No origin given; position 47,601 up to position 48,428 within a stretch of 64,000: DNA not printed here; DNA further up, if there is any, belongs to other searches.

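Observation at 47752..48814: FlhC-like (and probable FlhD-like) activator pair encoded inside the island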

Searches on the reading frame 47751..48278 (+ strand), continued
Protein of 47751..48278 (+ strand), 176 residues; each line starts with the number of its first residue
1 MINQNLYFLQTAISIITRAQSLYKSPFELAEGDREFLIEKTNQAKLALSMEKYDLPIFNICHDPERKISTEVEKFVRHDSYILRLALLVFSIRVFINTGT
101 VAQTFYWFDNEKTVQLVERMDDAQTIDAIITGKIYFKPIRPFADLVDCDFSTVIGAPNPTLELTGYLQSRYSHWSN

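Call 70: fold_search(model_id=the predicted structure, library=pdb)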
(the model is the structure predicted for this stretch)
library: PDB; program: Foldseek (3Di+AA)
matches with E <= 10: 61; with E <= 0.001: 0
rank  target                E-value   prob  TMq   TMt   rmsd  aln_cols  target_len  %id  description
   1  5doo_B                1.7e+00  0.05  0.19  0.09  16.7       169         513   12  The structure of PKMT2 from Rickettsia typhi (released 2016-08-10)
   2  6uhs                  3.0e+00  0.03  0.16  0.16  15.6       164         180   12  Open-form Crystal Structure of Chimera Bt-hRyR_12 from Bacteroides thetaiotaomicron /human (released 2020-09-16)
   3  9rkq_A                3.2e+00  0.01  0.12  0.08  15.2       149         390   14  Agrobacterium phage 7-7-1 portal (released 2025-12-10)
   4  4yay                  3.2e+00  0.01  0.16  0.08  19.6       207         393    9  XFEL structure of human Angiotensin Receptor (released 2015-04-22)
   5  7miw_C                3.5e+00  0.03  0.17  0.08  17.7       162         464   12  Crystal Structure of Fumarate hydratase class II from Elizabethkingia anophelis NUHP1 (released 2021-04-28)
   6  6bmn_A                4.2e+00  0.04  0.21  0.15  22.8       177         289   13  Structure of human DHHC20 palmitoyltransferase, space group P63 (released 2018-01-24)
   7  9fgj                  4.2e+00  0.02  0.19  0.06  14.5       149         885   13  Cryo-EM structure of Legionella effector SdeC (PDE-mART domain) (released 2025-06-04)
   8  6uhi                  4.2e+00  0.01  0.15  0.14  17.0       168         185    8  Closed-form Crystal Structure of Chimera Bt-hRyR_12 from Bacteroides thetaiotaomicron /human (released 2020-09-16)
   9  8xio_A                4.4e+00  0.02  0.16  0.10  19.2       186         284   11  Structure of L797591-SSTR1 G protein complex (released 2024-07-03)
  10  8zyt_R                4.4e+00  0.02  0.15  0.10  19.8       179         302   14  Cryo-EM structure of neurotensin receptor 1 in complex with beta-arrestin1 and SBI-553 (complex 3) (released 2025-04-09)
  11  9aqz                  4.4e+00  0.01  0.13  0.15  15.0       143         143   12  Crystal structure of Bcl-xL in complex with a small molecule inhibitor (released 2024-10-16)
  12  7xk3_D                4.6e+00  0.03  0.20  0.18  15.3       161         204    8  Cryo-EM structure of Na+-pumping NADH-ubiquinone oxidoreductase from Vibrio cholerae, state 1 (released 2022-07-20)
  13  7aqf_B                4.6e+00  0.01  0.16  0.09  16.4       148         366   10  Crystal Structure of Small Molecule Inhibitor TM5484 Bound to Stabilized Active Plasminogen Activator Inhibitor-1 (PAI (released 2021-02-17)
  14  7ogp_C                4.9e+00  0.05  0.16  0.05   9.9        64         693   12  Structure of the apo-state of the bacteriophage PhiKZ non-virion RNA polymerase - class including clamp (released 2021-07-07)
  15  6mm7_C                4.9e+00  0.02  0.20  0.18  17.1       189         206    6  Catalytic subunit of cAMP-dependent protein kinase A in complex with RyR2 K2879A, S2813D phosphomimetic (2699-2904) cr (released 2019-05-08)
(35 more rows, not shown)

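Call 74: search_solved_structures(query=A2, max_evalue=10, show_alignments=3)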
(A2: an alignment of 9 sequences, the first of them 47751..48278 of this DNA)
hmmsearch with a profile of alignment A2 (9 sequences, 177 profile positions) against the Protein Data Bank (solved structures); distinct sequences matched with E-value up to 10: 1.
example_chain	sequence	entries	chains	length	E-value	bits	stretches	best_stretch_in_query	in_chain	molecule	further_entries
1g60_A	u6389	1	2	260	0.73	13.2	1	114-160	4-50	Adenine-specific Methyltransferase MboIIA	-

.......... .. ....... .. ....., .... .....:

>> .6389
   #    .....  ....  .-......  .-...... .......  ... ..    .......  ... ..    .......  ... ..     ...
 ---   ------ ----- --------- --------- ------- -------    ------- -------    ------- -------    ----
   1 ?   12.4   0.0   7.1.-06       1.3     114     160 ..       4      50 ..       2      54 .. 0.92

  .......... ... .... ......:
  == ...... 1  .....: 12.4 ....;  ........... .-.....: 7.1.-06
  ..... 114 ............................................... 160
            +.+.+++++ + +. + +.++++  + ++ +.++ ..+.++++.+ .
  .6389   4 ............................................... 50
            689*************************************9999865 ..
